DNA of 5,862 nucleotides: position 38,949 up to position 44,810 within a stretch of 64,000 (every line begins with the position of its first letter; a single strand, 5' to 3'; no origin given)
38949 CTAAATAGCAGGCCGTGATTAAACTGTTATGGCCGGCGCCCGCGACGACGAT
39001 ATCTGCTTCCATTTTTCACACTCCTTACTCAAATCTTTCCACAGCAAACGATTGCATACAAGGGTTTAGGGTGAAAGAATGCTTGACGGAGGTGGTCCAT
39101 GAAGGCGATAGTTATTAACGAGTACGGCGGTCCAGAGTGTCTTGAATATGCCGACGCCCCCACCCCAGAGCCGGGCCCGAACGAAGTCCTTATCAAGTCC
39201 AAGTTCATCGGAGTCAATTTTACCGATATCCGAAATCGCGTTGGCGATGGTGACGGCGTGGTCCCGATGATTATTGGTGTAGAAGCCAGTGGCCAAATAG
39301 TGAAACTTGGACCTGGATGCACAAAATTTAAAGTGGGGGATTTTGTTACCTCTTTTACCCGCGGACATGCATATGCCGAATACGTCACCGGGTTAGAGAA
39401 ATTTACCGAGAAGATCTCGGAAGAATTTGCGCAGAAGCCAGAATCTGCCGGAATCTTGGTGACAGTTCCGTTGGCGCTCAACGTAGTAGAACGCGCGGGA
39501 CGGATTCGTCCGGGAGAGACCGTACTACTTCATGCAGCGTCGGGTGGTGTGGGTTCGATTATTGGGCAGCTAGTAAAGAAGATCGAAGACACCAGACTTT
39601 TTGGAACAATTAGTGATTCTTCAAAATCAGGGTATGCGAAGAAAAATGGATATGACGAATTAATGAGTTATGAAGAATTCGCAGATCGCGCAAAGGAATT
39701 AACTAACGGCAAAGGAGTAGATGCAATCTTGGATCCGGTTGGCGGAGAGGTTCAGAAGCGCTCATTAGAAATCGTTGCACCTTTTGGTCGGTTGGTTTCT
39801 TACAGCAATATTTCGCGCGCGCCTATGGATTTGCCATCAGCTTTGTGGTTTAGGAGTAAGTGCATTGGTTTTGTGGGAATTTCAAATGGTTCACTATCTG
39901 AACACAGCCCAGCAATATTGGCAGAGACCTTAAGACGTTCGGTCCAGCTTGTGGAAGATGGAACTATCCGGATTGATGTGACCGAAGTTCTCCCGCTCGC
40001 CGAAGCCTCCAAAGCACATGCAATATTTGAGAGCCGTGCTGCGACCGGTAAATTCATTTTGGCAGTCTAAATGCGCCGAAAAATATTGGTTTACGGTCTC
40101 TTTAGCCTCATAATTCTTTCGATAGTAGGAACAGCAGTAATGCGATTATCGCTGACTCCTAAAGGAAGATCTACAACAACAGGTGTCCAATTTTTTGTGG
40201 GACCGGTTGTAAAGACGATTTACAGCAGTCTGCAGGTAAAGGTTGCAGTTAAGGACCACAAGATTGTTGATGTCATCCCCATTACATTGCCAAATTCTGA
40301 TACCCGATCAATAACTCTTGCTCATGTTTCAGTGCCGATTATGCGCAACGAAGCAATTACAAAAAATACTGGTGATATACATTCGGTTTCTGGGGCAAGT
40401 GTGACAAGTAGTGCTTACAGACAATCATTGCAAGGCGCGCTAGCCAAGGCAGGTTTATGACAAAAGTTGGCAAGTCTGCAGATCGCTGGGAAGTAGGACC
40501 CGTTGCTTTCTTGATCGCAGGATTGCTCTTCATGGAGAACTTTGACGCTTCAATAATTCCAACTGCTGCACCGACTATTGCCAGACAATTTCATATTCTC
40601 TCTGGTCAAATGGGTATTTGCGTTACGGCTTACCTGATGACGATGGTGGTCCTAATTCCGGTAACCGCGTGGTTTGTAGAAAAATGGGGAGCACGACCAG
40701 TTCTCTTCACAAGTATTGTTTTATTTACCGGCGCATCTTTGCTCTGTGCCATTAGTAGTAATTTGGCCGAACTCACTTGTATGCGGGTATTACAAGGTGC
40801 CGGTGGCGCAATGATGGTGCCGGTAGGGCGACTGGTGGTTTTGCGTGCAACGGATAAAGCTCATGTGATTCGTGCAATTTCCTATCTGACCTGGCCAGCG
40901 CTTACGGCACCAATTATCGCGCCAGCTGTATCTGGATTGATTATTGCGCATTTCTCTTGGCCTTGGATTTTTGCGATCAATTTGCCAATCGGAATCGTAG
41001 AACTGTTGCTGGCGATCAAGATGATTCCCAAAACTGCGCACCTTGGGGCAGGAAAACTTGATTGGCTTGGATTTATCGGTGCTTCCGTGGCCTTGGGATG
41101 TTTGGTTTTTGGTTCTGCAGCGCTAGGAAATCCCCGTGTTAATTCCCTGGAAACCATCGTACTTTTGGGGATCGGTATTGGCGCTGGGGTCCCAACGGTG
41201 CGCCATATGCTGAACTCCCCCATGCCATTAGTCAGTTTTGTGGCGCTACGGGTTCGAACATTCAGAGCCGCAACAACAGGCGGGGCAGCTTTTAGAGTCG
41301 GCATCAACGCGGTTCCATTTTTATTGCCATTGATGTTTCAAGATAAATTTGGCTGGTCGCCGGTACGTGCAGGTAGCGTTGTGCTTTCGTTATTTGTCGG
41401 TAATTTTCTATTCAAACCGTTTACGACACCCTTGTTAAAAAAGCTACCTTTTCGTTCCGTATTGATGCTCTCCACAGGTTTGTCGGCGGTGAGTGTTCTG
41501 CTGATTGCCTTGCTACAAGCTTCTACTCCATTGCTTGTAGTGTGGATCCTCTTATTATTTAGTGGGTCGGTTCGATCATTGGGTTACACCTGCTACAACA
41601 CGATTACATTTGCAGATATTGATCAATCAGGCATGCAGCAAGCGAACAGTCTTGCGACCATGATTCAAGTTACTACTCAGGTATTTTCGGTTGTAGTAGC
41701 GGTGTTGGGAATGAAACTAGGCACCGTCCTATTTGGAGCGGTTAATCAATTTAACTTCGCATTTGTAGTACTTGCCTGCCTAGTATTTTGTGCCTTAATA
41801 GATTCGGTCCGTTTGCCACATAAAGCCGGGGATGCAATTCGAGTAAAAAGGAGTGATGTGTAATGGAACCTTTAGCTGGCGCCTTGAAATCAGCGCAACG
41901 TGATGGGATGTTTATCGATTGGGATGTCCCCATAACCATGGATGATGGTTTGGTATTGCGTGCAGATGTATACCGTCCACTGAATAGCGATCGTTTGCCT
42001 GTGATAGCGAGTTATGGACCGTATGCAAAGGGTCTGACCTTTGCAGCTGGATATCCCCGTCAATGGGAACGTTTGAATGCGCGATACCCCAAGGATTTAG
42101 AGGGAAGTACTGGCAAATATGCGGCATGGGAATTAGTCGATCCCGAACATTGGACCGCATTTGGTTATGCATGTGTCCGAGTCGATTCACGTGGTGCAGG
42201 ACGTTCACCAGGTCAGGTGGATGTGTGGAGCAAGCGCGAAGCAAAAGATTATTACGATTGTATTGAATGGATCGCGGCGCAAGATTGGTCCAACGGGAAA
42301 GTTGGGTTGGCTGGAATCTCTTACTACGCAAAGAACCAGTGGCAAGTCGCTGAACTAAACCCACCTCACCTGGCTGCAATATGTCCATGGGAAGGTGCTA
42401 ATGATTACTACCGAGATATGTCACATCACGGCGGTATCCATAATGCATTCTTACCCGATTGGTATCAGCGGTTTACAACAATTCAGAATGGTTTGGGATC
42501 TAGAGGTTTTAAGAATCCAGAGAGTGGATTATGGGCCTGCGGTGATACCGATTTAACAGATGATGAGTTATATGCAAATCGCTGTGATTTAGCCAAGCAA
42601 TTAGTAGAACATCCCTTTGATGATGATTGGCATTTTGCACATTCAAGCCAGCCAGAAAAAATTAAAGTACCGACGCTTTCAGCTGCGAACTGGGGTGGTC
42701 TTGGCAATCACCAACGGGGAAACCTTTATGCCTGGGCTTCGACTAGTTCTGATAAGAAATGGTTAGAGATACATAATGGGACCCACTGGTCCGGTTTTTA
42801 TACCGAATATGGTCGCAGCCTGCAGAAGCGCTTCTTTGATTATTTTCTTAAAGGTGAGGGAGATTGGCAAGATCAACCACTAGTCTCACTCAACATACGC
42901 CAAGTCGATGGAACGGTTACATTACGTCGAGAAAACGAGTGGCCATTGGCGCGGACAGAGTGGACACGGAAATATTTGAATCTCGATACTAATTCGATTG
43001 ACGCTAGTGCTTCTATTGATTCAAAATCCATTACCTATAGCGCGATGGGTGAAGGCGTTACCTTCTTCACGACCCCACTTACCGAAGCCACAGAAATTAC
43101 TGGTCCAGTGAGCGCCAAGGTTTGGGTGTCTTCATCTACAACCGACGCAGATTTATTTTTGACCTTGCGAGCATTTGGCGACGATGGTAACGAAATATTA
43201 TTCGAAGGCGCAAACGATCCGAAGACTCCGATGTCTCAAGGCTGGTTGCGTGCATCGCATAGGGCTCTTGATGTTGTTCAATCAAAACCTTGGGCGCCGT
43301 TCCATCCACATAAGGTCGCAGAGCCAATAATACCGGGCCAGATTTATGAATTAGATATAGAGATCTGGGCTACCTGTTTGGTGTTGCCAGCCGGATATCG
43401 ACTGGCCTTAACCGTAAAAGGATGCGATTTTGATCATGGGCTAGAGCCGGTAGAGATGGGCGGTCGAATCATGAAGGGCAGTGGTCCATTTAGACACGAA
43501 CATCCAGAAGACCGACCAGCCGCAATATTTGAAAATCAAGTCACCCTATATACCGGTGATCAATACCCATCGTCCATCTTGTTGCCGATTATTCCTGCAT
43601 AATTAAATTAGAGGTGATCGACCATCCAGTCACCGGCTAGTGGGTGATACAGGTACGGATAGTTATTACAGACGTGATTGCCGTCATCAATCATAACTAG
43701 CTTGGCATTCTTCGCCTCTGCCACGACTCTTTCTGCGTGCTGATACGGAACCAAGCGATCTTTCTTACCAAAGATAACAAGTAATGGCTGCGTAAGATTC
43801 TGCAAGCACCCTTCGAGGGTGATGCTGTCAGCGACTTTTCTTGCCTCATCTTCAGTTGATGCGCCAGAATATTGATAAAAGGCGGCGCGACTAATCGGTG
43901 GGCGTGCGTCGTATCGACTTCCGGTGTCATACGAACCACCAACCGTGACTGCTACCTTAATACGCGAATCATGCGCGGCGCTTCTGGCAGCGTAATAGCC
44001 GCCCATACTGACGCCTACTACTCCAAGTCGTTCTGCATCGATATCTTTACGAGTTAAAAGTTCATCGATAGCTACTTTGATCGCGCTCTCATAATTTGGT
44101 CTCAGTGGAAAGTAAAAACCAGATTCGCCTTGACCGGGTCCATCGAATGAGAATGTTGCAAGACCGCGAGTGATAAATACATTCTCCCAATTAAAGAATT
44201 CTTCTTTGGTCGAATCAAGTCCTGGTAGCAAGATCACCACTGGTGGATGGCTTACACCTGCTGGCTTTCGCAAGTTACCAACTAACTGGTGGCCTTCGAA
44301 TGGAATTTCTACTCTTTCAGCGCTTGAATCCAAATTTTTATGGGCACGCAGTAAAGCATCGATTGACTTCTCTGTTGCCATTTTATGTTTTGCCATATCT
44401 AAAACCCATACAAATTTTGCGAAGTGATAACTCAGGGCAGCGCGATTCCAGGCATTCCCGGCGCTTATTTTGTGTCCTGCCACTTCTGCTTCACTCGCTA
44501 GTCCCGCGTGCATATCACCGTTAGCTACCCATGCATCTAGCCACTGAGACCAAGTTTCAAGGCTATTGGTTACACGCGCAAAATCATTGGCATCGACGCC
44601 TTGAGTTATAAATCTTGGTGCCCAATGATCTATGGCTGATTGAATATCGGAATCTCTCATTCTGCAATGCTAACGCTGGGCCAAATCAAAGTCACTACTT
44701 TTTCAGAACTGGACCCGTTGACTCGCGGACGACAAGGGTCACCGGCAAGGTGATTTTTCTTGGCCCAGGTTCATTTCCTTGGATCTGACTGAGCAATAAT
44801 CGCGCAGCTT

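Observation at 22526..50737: A 14-bp LacI-type palindrome occurs five times, always intergenic, defining a ~28-kb candidate regulon of unknown substrate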

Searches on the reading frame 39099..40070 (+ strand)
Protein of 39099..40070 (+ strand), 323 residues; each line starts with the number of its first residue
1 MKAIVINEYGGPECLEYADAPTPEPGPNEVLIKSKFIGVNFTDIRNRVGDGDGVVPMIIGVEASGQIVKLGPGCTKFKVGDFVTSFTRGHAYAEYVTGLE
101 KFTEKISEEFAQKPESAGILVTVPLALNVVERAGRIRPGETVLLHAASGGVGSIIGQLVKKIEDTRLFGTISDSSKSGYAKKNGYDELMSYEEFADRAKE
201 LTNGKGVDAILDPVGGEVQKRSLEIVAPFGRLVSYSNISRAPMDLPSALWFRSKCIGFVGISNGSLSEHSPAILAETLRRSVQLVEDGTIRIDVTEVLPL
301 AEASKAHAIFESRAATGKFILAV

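Call 8: search_protein_families(library=pfam, proteins=[window:39099-40070:+])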
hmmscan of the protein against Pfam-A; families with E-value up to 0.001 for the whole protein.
window:39099-40070:+ (323 aa): 3 families
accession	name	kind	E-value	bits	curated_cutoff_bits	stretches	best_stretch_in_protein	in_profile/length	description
PF13602.12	ADH_zinc_N_2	-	4.8e-22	79.8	27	1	184-321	2-134/134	Zinc-binding dehydrogenase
PF00107.32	ADH_zinc_N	-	5e-16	59.3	31.8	1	150-264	1-115/129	Zinc-binding dehydrogenase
PF08240.17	ADH_N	-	2.6e-12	47.4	23.5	1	26-90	1-68/104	Alcohol dehydrogenase GroES-like domain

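Call 34: search_protein_families(library=ncbifam, proteins=[window:39099-40070:+], max_evalue=0.001)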
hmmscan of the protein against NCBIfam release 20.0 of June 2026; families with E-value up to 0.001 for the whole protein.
window:39099-40070:+ (323 aa): 20 families
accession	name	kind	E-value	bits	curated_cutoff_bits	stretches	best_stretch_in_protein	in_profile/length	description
TIGR02824.1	quinone_pig3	subfamily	6.4e-53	179.9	296.8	1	1-322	1-324/325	putative NAD(P)H quinone oxidoreductase, PIG3 family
NF008024.0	PRK10754.1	subfamily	2.3e-38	132.1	348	1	2-321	3-325/327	NADPH:quinone reductase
NF041183.1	Pks2_ls1_myc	equivalog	5.7e-27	93.1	2400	1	6-323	1411-1729/2086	sulfolipid-1 biosynthesis phthioceranic/hydroxyphthioceranic acid synthase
NF010344.0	PRK13771.1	subfamily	4.2e-22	78.6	349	2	127-321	152-331/334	putative alcohol dehydrogenase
TIGR02817.1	adh_fam_1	subfamily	2.4e-18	66.7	284.05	1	13-322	15-334/336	zinc-binding alcohol dehydrogenase family protein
NF041172.1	AcrlCoa_red_Thmprot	equivalog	9.8e-18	64.2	500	2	125-321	150-332/334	acryloyl-CoA reductase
NF041097.1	keto_inos_dh_IolM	equivalog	6.4e-15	54.7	450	2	16-85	41-119/389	scyllo-inosose 3-dehydrogenase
NF058644.1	CurcmRedCuraProt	equivalog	3.1e-14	52.8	440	1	16-232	19-236/336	NADPH-dependent curcumin/dihydrocurcumin reductase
TIGR03451.1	mycoS_dep_FDH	equivalog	4.6e-13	48.7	512.9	1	14-84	13-83/358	S-(hydroxymethyl)mycothiol dehydrogenase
TIGR02825.1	B4_12hDH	equivalog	3.2e-12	46.5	579.85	1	136-239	138-242/327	leukotriene B4 12-hydroxydehydrogenase/15-oxo-prostaglandin 13-reductase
TIGR02823.1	oxido_YhdH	subfamily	3.2e-11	42.6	297.25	1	25-274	24-279/324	acrylyl-CoA reductase family protein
TIGR01751.1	crot-CoA-red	equivalog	5.9e-11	41.7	378.55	1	129-195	180-245/398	crotonyl-CoA carboxylase/reductase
TIGR02818.1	adh_III_F_hyde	equivalog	1.3e-10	40.9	543.95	1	2-85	3-85/368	S-(hydroxymethyl)glutathione dehydrogenase/class III alcohol dehydrogenase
TIGR00692.1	tdh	equivalog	1.9e-10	40.3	458.35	1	15-86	11-86/340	L-threonine 3-dehydrogenase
NF006940.0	PRK09422.1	equivalog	8.1e-10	38.2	344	1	1-102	1-102/338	alcohol dehydrogenase AdhP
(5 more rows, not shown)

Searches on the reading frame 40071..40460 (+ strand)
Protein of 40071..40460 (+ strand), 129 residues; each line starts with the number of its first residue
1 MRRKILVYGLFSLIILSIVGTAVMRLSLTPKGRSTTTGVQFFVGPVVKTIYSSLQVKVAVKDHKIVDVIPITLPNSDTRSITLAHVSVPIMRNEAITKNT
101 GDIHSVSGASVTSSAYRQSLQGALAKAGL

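Call 8: search_protein_families(library=pfam, proteins=[window:40071-40460:+])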
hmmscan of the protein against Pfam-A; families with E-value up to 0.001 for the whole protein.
window:40071-40460:+ (129 aa): 1 family
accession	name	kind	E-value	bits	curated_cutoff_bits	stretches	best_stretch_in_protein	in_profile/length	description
PF04205.19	FMN_bind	-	1.4e-05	26.1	22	1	54-124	6-76/77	FMN-binding domain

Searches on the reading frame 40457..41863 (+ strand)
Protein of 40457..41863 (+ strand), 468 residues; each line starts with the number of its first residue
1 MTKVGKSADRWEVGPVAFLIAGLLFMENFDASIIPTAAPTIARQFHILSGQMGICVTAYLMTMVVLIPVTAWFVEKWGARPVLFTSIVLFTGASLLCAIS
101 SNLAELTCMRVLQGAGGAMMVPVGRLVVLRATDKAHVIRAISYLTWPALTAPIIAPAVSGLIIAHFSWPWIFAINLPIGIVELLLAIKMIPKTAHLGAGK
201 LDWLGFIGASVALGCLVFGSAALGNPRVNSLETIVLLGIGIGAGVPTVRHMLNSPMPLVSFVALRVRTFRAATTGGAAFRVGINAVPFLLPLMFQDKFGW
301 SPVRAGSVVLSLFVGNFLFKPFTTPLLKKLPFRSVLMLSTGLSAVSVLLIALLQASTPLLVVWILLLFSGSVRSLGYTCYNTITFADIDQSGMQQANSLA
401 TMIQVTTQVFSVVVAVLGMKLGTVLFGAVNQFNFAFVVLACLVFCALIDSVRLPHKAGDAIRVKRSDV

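Call 8: search_protein_families(library=pfam, proteins=[window:40457-41863:+])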
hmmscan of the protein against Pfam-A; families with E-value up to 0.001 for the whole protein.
window:40457-41863:+ (468 aa): 1 family
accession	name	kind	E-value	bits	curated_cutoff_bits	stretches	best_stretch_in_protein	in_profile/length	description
PF07690.21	MFS_1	-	6.8e-45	153.9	33.4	2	23-404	4-339/347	Major Facilitator Superfamily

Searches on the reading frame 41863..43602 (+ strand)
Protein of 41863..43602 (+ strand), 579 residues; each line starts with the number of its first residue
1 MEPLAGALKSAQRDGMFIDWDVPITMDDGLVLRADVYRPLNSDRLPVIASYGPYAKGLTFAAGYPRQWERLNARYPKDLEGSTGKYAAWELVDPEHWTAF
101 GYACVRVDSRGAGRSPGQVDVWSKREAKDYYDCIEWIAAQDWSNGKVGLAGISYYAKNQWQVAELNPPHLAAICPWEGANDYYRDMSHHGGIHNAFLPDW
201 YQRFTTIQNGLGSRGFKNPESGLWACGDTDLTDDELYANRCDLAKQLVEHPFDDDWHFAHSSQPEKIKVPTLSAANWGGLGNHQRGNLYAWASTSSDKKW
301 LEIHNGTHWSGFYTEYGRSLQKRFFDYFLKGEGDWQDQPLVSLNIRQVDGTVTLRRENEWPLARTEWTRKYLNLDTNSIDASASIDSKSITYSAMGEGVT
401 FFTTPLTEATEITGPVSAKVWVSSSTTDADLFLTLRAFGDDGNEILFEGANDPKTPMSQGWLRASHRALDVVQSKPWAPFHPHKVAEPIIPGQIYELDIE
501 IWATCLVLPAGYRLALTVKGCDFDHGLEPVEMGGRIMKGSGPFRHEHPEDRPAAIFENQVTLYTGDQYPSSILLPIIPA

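Call 8: search_protein_families(library=pfam, proteins=[window:41863-43602:+])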
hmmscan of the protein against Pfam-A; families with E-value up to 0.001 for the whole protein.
window:41863-43602:+ (579 aa): 2 families
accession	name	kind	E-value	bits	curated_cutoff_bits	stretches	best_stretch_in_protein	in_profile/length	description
PF02129.25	Peptidase_S15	-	1.6e-41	143.2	23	1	28-308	1-260/262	X-Pro dipeptidyl-peptidase (S15 family)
PF08530.16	PepX_C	-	3.1e-38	132.3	22.5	1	343-572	9-216/217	X-Pro dipeptidyl-peptidase C-terminal non-catalytic domain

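Call 34: search_protein_families(library=ncbifam, proteins=[window:41863-43602:+], max_evalue=0.001)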
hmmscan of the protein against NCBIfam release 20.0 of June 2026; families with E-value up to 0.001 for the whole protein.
window:41863-43602:+ (579 aa): 4 families
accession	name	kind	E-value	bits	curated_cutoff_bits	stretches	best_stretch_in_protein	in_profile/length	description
TIGR00976.1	CocE_NonD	subfamily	4.9e-76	256.9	66.3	2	25-374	2-346/550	CocE/NonD family hydrolase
NF003780.0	PRK05371.1-1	subfamily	1.1e-18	67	642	2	31-191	72-243/594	Xaa-Pro dipeptidyl-peptidase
NF003782.0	PRK05371.1-3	subfamily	7.9e-10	37.7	711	1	101-190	202-304/648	Xaa-Pro dipeptidyl-peptidase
NF003781.0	PRK05371.1-2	equivalog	0.00053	18.4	881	0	140-185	360-408/805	Xaa-Pro dipeptidyl-peptidase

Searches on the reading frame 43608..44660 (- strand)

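Call 8: search_protein_families(library=pfam, proteins=[window:43608-44660:-])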
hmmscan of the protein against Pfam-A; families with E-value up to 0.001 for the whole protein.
window:43608-44660:- (350 aa): 10 families
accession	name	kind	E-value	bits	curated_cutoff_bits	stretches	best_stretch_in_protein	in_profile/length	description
PF06500.17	FrsA-like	-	2.2e-13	50.3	22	1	39-242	96-298/414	Esterase FrsA-like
PF00326.27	Peptidase_S9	-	7.7e-13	48.9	22.6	1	196-331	50-189/213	Prolyl oligopeptidase family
PF00561.26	Abhydrolase_1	-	2e-12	47.7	25.8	2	140-244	1-105/245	alpha/beta hydrolase fold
PF12697.13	Abhydrolase_6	-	1.4e-10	42.7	26.3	1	142-331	1-205/217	Alpha/beta hydrolase family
PF12146.15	Hydrolase_4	-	7.3e-10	39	27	1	141-256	6-122/239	Serine aminopeptidase, S33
PF05728.18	UPF0227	-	3.9e-06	27.3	21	1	207-332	56-173/187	Uncharacterised protein family (UPF0227)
PF12695.13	Abhydrolase_5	-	1.3e-05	25.5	27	0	284-330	94-141/164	Alpha/beta hydrolase family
PF12740.14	PETase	-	2.2e-05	24.5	28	1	204-240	119-155/263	PET hydrolase-like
PF01738.24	DLH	-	4.7e-05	23.5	21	1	194-318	81-171/217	Dienelactone hydrolase family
PF20408.4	Abhydrolase_11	-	0.00023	21.4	27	0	286-329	123-165/193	Alpha/beta hydrolase domain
